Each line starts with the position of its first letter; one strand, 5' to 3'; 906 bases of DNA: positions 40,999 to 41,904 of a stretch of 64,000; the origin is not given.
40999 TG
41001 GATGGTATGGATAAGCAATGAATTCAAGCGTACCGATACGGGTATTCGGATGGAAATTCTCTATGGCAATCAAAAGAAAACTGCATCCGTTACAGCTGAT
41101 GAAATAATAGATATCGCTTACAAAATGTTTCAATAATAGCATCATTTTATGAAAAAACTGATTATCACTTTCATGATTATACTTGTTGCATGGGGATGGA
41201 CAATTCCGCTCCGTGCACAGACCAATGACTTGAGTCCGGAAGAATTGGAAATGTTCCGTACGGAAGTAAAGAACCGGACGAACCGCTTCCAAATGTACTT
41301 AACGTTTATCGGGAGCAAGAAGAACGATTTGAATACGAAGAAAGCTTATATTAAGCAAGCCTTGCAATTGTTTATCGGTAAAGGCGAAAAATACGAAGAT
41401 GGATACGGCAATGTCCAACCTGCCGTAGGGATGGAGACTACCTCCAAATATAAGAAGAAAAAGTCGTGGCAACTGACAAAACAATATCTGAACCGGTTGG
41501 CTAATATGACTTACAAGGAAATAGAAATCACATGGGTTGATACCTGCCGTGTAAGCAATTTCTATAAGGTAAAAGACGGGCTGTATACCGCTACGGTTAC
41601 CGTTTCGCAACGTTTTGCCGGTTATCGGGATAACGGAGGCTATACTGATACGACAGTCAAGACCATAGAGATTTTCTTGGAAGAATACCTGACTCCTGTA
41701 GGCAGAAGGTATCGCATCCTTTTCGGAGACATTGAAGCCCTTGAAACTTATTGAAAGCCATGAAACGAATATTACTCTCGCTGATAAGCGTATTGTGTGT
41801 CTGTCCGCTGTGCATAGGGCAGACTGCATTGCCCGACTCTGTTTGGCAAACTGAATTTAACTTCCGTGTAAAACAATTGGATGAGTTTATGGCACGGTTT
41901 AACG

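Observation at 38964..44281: Six-gene operon encoding only exported proteins, centred on a caspase-like protease and ending in a Sel1/WG-repeat protein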

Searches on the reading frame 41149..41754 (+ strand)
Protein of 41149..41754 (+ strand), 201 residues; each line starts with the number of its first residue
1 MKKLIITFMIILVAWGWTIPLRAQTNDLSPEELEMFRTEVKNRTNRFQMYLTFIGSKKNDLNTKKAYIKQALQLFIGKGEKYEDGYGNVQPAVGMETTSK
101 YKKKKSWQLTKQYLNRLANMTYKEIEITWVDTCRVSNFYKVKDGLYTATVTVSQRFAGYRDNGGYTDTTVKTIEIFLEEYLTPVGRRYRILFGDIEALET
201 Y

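Call 5: search_protein_families(library=pfam, proteins=[window:41149-41754:+], max_evalue=1)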
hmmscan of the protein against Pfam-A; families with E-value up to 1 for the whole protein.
window:41149-41754:+ (201 aa): 1 family
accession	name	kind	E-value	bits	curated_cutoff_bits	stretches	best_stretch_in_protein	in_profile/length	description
PF10192.15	GPR180-TMEM145_TM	-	0.092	12.7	23.7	1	3-20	76-93/224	GPR180/TMEM145, transmembrane domain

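Call 6: search_protein_families(library=ncbifam, proteins=[window:41149-41754:+], max_evalue=1)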
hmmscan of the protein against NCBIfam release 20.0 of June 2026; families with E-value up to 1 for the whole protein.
window:41149-41754:+ (201 aa): 1 family
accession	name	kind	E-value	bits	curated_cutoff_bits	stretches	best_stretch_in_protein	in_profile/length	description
TIGR01638.1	Atha_cystat_rel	paralog_domain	0.11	12.6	32.05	0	34-70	38-73/94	Arabidopsis thaliana cystatin-related protein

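Call 29: search_solved_structures(query=A3, max_evalue=10)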
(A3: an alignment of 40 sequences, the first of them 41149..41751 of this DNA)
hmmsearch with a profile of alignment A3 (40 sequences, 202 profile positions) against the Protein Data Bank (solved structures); distinct sequences matched with E-value up to 10: 5.
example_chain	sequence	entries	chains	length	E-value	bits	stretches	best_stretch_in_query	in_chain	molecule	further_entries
1tje_A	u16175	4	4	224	0.23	14.2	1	37-81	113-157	Threonyl-tRNA synthetase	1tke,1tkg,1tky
3a8n_A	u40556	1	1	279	0.36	13.5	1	43-111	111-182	T-lymphoma invasion and metastasis-inducing protein 1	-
9eho_E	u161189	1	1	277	0.6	12.8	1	51-118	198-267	Large ribosomal subunit protein eL6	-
1qf6_A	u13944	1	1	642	0.76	12.5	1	37-81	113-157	THREONYL-TRNA SYNTHETASE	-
9vee_F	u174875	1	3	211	1.2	11.9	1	23-89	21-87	MyoD family inhibitor domain-containing protein 2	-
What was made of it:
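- On NTF2-like superfamily (g4): There is no PDB sequence match (call 29).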

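Call 30: search_protein_families(library=pfam, alignment_id=A3, max_evalue=0.1)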
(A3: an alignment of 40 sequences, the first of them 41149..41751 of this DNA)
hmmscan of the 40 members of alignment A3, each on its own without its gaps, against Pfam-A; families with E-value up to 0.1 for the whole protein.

A. member 1, window:41149-41751:+ (201 aa): 1 family
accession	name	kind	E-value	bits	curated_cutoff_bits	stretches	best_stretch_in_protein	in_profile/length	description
PF10192.15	GPR180-TMEM145_TM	-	0.092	12.7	23.7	0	3-20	76-93/224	GPR180/TMEM145, transmembrane domain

B. families by the number of members that match (of 40 scanned): 19 families
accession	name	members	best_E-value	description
PF09199.15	SSL_OB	5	0.006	Staphylococcal superantigen-like OB-fold domain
PF09602.15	PhaP_Bmeg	2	0.0062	Polyhydroxyalkanoic acid inclusion protein (PhaP_Bmeg)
PF21767.3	SCC3_C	1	0.00059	Cohesin subunit SCC3, C-terminal domain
PF24415.1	Ig_Irg-7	1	0.0024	Irg-7-like, Ig-like domain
PF15469.12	Sec5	1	0.0091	Exocyst complex component Sec5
PF17250.7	NDUFB11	1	0.012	NADH-ubiquinone oxidoreductase 11 kDa subunit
PF07041.16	DUF1327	1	0.017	Protein of unknown function (DUF1327)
PF07771.16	TSGP1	1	0.025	Tick salivary peptide group 1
PF08318.18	COG4_m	1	0.056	COG4 transport protein, middle alpha-helical bundle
PF25792.1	BREX_BrxC_helical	1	0.056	BREX ATP-binding protein BrxC alpha helical domain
PF20829.2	Acr30-35_AcrF1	1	0.068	Anti-CRISPR protein Acr30-35/AcrF1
PF24771.2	Ig_CFAP74_1st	1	0.068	CFAP74 first Ig-like domain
PF02453.23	Reticulon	1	0.071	Reticulon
PF12667.13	NigD_N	1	0.073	NigD-like N-terminal OB domain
PF14564.11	Membrane_bind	1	0.076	Membrane binding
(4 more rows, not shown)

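Call 31: find_homologous_proteins(query=window:41149-41751:+, max_evalue=0.001)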
Query window:41149-41751:+ (201 aa): 28 proteins with E <= 0.001 among 118 candidates.
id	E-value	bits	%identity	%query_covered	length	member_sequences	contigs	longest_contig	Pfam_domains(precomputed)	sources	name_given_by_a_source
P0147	4.8e-119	413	93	100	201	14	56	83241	-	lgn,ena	-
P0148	1.6e-115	402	89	100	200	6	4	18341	-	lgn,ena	-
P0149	1.2e-114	399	88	100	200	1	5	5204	-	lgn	-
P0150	1.6e-110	385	87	100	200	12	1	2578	-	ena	-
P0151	5.5e-105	367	82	100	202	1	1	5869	-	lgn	-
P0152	7.7e-105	367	82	99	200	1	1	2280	-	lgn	-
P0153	7.6e-102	357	81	100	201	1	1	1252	-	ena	-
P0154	2.8e-97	342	79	100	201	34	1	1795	-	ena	-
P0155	8.3e-97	341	77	100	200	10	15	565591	-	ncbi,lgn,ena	-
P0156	2.2e-95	336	100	76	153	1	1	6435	-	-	-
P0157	2.4e-95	336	81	93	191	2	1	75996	-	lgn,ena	-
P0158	1.7e-92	326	74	100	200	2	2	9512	-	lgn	-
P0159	5.7e-91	321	74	100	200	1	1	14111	-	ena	-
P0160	6.7e-84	298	69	100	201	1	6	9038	-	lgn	-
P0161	1.9e-82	294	68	100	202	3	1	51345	-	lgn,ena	-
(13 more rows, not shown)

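Call 42: predict_structure(alignment_id=A4)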
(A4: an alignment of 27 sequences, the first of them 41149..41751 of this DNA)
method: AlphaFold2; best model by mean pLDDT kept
length: 201 residues; sequences in the alignment: 27
mean_pLDDT: 77.9   pTM: 0.73
mean pLDDT of the five models: 77.9, 75.8, 75.6, 74.1, 71.8
residues with pLDDT >= 90: 32; 70-90: 119; 50-70: 30; < 50: 20
segments of 3 or more residues with pLDDT < 50: 1-3, 8-12, 14-24
pLDDT, mean of each block of 10 residues (from residue 1): 50 45 64 92 88 88 90 69 57 75 82 87 82 84 88 88 86 87 77 79 62
secondary structure, 60 per line:
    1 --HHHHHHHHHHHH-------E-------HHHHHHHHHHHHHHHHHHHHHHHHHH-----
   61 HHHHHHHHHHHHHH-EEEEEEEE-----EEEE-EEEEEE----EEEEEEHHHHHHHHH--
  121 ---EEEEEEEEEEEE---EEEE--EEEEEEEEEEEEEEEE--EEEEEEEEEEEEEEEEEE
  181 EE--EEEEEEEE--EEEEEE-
elements in order: H3-14 H30-55 H61-74 E76-83 E89-92 E94-99 E104-109 H110-118 E124-135 E139-142 E145-160 E163-182 E185-192 E195-200
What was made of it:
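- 41149..41754 (+): g4: a 201-aa exported protein (LRA|Q) with an NTF2-like fold. The AlphaFold2 model has pLDDT 77.9 and pTM 0.73 (call 42).
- On NTF2-like superfamily (g4): The model has pLDDT 77.9 (call 42).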

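Call 46: fold_search(model_id=the predicted structure, library=pdb)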
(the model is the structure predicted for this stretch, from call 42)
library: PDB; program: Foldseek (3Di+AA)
matches with E <= 10: 939; with E <= 0.001: 0
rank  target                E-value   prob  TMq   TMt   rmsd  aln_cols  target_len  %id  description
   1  6vw4_A                1.6e-03  1.00  0.38  0.51   5.6       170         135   10  2.35 Angstrom structure of Caci_6494 from Catenulispora Acidiphila in complex with S-DNPA (released 2020-06-17)
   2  3eby                  1.6e-03  0.99  0.35  0.43   6.8       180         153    8  Crystal structure of the beta subunit of a putative aromatic-ring-hydroxylating dioxygenase (YP_001165631.1) from NOVOSP (released 2008-09-09)
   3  3soy                  3.2e-03  1.00  0.41  0.54   6.0       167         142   10  Nuclear transport factor 2 (NTF2-like) superfamily protein from Salmonella enterica subsp. enterica serovar Typhimurium  (released 2011-08-10)
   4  5xbp_C                3.6e-03  0.96  0.37  0.38   9.5       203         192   14  Oxygenase component of 3-nitrotoluene dioxygenase from Diaphorobacter sp. strain DS2 (released 2017-04-19)
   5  2gbw_B                3.8e-03  0.96  0.36  0.40   8.4       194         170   13  Crystal Structure of Biphenyl 2,3-Dioxygenase from Sphingomonas yanoikuyae B1 (released 2007-03-20)
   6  3rob_A                4.5e-03  1.00  0.39  0.55   6.4       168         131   11  The crystal structure of a conserved protein from Planctomyces limnophilus DSM 3776 (released 2011-05-11)
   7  6p77_A                4.5e-03  0.99  0.37  0.49   8.0       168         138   10  2.5 Angstrom structure of Caci_6494 from Catenulispora Acidiphila (released 2020-06-17)
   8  3i0y_B                4.5e-03  0.96  0.31  0.40   7.4       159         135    9  Crystal structure of a putative polyketide cyclase (xcc0381) from xanthomonas campestris pv. campestris at 1.50 A reso (released 2009-07-21)
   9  3rob_B                4.8e-03  0.99  0.37  0.52   6.2       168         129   10  The crystal structure of a conserved protein from Planctomyces limnophilus DSM 3776 (released 2011-05-11)
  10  6w3d                  4.8e-03  0.89  0.23  0.35   7.9       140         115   10  Rd1NTF2_05 with long sheet (released 2020-04-15)
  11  8uso_C                5.4e-03  0.89  0.28  0.17  15.9       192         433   10  Full-length human CaMKII delta holoenzyme (released 2024-03-27)
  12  8uso_A                5.4e-03  0.72  0.25  0.16  15.1       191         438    9  Full-length human CaMKII delta holoenzyme (released 2024-03-27)
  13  6p7l_A                5.7e-03  0.96  0.34  0.44   6.9       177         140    8  1.8 Angstrom structure of Aln2 from Streptomyces sp. CM020 (released 2020-06-17)
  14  6w3g_A                5.7e-03  0.91  0.27  0.42   7.1       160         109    8  Rd1NTF2_04 with long sheet (released 2020-04-15)
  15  5ig4_B                6.0e-03  0.99  0.38  0.52   6.3       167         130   11  Crystal structure of N. vectensis CaMKII-A hub (released 2016-03-23)
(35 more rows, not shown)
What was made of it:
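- On NTF2-like superfamily (g4): All 50 top Foldseek PDB hits are NTF2-like, with probability 0.5-1.0, best E 1.6e-3 and TMt about 0.4-0.55 (call 46).
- Closest known: NTF2-like oligomerisation or docking domains. Same: The g4 model superposes on these proteins, with probability up to 1.00 (call 46).
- Closest known: NTF2-like oligomerisation or docking domains. Different: g4 is about 40-50 residues longer than the matched NTF2-like chains, which are mostly about 110-190 residues (calls 42, 46).
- g4 is NTF2-like (call 46).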

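Call 52: search_protein_families(library=padloc, proteins=[window:41149-41754:+], max_evalue=0.01)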
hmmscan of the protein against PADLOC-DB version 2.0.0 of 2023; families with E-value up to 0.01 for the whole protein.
window:41149-41754:+ (201 aa): 0 families
